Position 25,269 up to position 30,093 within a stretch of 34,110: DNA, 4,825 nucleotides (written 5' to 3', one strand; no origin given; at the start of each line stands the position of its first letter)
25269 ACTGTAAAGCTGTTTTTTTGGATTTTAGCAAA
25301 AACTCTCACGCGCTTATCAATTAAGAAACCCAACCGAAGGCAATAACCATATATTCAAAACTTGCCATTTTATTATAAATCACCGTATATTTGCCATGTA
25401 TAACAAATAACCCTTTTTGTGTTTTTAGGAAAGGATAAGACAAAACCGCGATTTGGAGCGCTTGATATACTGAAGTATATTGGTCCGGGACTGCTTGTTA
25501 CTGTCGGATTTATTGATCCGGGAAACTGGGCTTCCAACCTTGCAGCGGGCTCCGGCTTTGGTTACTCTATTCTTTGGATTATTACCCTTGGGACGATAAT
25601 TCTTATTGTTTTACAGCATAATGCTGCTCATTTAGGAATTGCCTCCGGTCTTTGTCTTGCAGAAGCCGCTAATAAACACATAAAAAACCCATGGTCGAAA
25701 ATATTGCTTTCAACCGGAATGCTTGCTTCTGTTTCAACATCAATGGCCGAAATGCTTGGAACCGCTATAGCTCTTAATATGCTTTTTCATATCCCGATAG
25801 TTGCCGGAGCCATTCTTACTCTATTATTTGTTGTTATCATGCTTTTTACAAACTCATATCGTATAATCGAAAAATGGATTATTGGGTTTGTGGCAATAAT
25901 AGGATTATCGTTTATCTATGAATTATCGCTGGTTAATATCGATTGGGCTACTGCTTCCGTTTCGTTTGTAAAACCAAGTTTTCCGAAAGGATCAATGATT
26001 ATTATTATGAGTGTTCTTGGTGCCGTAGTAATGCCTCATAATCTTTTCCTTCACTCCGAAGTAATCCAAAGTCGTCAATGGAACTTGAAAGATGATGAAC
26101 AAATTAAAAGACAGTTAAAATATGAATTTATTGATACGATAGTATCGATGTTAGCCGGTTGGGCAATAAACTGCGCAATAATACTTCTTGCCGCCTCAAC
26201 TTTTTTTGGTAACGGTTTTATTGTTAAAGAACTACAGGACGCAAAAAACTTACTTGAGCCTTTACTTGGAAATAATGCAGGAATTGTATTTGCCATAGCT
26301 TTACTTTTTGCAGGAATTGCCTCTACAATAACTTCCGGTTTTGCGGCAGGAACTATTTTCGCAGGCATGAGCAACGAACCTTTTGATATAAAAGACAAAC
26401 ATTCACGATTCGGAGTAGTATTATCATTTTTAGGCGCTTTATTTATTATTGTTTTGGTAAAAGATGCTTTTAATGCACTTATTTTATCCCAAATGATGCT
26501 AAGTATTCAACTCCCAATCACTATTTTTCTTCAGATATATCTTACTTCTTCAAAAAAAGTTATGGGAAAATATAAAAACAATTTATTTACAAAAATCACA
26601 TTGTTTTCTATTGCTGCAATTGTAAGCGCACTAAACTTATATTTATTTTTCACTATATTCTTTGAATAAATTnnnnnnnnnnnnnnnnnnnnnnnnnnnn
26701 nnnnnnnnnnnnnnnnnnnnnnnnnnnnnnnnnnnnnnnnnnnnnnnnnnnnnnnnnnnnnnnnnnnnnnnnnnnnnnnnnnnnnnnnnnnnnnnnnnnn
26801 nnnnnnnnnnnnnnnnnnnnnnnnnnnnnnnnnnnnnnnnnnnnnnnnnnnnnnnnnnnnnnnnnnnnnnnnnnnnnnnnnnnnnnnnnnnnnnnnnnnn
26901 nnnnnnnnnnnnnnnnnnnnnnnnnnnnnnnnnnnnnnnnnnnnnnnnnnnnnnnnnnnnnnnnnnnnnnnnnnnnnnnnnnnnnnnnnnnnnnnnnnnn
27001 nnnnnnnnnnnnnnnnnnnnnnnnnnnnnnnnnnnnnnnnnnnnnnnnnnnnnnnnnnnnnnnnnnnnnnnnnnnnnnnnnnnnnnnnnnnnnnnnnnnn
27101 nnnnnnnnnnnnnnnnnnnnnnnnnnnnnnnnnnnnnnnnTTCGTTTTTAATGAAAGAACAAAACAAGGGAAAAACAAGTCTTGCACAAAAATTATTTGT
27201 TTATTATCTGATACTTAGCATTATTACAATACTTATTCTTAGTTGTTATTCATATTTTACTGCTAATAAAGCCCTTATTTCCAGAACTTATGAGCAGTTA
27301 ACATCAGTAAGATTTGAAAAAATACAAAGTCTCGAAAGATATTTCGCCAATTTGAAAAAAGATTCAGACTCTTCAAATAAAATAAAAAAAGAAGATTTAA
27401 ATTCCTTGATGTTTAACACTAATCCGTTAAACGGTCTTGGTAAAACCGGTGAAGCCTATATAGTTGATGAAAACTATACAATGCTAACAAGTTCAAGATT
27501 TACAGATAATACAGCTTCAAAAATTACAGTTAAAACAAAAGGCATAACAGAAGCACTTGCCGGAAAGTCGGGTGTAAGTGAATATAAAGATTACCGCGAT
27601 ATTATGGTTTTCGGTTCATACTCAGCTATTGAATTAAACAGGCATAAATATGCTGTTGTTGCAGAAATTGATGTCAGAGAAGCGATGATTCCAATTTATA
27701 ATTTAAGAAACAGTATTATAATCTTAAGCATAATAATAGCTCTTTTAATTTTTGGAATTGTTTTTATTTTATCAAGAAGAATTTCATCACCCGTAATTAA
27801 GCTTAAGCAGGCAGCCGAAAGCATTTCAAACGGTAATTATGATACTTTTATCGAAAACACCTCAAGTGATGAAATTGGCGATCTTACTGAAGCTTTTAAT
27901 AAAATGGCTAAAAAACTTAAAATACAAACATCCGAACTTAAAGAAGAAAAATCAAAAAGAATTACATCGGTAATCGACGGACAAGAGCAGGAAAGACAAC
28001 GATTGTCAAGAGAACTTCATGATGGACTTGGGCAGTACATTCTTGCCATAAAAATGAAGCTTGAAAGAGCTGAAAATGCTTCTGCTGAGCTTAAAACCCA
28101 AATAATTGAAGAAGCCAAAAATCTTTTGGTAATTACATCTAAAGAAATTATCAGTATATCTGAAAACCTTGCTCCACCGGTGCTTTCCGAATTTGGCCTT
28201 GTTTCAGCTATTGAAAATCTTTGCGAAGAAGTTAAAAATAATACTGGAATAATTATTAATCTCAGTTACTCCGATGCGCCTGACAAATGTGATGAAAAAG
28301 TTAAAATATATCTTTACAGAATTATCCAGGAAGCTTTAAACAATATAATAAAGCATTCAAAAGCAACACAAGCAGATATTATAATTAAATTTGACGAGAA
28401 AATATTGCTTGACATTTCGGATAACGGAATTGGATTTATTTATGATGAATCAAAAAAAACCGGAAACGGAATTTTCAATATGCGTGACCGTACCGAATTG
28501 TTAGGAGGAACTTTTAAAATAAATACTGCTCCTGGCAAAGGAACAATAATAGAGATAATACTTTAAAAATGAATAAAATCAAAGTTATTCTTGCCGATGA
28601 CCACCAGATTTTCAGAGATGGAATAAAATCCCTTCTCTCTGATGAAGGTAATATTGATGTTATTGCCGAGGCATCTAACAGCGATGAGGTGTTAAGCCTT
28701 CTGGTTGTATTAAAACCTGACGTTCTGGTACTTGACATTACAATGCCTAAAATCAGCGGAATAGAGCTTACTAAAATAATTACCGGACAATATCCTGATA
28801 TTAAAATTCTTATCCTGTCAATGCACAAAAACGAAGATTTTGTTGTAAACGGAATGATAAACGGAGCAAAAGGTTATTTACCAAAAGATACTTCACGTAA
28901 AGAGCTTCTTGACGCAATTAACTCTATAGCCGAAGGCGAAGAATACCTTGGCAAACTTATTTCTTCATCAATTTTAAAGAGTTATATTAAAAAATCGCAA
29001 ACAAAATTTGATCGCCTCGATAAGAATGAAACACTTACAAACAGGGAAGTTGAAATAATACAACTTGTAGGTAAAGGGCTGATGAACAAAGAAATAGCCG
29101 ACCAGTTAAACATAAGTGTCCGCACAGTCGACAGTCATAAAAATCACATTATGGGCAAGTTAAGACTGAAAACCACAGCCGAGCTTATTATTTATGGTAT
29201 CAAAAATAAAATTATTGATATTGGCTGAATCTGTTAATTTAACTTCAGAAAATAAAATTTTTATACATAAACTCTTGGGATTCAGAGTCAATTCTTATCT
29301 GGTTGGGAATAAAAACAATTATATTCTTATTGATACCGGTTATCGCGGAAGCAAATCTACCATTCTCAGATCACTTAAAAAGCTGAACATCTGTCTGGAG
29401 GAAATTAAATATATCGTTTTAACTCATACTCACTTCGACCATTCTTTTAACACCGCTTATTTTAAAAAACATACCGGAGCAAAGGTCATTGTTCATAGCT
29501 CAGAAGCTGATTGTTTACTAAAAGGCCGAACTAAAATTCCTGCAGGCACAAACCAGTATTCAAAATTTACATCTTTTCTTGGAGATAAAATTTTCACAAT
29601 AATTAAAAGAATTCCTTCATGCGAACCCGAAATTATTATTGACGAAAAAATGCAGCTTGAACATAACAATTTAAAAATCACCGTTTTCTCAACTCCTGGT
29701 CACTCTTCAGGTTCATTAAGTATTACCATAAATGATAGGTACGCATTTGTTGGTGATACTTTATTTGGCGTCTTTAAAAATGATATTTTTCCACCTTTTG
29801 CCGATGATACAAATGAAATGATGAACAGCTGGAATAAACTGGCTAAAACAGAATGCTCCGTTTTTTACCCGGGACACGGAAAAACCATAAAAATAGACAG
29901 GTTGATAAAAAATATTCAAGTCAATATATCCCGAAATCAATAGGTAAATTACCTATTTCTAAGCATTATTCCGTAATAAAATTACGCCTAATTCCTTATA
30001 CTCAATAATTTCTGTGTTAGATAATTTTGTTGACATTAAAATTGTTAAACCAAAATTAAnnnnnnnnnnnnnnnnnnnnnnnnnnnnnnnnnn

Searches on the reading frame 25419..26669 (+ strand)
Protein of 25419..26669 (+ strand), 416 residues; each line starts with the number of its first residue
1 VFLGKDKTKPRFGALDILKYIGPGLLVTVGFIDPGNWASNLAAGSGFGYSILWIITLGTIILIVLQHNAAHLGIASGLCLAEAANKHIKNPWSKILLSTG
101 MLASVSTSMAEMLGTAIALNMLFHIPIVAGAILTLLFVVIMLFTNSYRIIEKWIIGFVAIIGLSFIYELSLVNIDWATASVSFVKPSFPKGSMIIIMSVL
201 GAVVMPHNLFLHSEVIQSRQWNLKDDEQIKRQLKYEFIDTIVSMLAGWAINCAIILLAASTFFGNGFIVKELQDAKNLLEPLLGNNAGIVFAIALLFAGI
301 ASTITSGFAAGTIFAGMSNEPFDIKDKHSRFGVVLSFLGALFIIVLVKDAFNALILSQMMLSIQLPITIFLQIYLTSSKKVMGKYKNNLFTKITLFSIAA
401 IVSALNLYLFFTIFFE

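Call 21: search_protein_families(library=pfam, proteins=[window:25419-26669:+])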
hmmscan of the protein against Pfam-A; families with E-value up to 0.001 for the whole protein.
window:25419-26669:+ (416 aa): 1 family
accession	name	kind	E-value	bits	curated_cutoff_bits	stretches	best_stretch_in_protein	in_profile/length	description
PF01566.24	Nramp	-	5e-110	368.4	29.8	1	37-388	1-356/357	Natural resistance-associated macrophage protein-like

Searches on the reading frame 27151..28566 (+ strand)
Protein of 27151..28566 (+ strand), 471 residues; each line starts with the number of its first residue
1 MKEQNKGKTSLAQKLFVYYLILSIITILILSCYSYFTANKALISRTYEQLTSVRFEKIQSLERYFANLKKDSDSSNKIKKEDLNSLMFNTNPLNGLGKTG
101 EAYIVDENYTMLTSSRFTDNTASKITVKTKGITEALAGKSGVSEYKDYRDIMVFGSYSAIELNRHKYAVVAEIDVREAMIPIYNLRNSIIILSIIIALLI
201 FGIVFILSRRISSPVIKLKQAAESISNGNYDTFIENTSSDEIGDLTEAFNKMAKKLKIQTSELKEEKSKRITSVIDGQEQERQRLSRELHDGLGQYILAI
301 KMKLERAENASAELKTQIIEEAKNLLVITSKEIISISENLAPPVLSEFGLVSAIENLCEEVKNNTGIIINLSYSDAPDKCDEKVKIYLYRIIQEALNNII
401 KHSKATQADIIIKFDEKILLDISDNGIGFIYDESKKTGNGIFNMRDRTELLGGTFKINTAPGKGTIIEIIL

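Call 21: search_protein_families(library=pfam, proteins=[window:27151-28566:+])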
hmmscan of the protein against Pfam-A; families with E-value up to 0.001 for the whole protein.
window:27151-28566:+ (471 aa): 4 families
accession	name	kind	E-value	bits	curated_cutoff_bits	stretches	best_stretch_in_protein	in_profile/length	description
PF00672.30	HAMP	-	1.4e-13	51.3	25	1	207-256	2-51/53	HAMP domain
PF02518.31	HATPase_c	-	1.1e-11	45.6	26.4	1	386-470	4-106/111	Histidine kinase-, DNA gyrase B-, and HSP90-like ATPase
PF07730.19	HisKA_3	-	1.9e-10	41.5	24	1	281-325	1-45/68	Histidine kinase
PF02743.24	dCache_1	-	0.00085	19.4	45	0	95-162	163-232/240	Cache domain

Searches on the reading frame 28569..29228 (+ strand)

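Call 21: search_protein_families(library=pfam, proteins=[window:28569-29228:+])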
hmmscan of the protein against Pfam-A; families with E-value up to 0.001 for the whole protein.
window:28569-29228:+ (219 aa): 4 families
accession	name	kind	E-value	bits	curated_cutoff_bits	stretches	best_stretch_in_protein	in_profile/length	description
PF00072.30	Response_reg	-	4.6e-26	91.6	30.2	1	6-118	1-111/111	Response regulator receiver domain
PF00196.25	GerE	-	1.5e-18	66.6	23.5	1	155-209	2-56/57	Bacterial regulatory proteins, luxR family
PF08281.18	Sigma70_r4_2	-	5.7e-05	23.1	25.7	1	155-193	10-49/54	Sigma-70, region 4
PF04545.22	Sigma70_r4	-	0.00014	21.8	24.1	1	155-199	4-49/50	Sigma-70, region 4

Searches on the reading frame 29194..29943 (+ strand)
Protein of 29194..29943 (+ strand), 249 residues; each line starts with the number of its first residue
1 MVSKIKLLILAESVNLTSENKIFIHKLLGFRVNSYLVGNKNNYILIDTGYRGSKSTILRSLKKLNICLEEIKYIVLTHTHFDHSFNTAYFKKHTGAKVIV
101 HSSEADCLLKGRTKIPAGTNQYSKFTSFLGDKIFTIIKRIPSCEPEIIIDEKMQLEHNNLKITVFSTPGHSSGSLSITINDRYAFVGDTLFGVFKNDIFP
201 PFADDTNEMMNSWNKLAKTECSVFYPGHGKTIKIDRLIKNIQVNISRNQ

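Call 21: search_protein_families(library=pfam, proteins=[window:29194-29943:+])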
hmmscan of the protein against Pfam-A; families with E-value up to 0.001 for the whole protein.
window:29194-29943:+ (249 aa): 3 families
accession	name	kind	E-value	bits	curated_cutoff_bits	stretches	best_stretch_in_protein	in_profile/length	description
PF00753.33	Lactamase_B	-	3.5e-28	99.3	22.7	1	30-228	4-196/196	Metallo-beta-lactamase superfamily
PF19583.5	ODP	-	2.7e-07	31.1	27.2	1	30-106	1-77/194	ODP family beta lactamase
PF12706.13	Lactamase_B_2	-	0.00024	21.2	27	1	43-103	2-65/200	Beta-lactamase superfamily domain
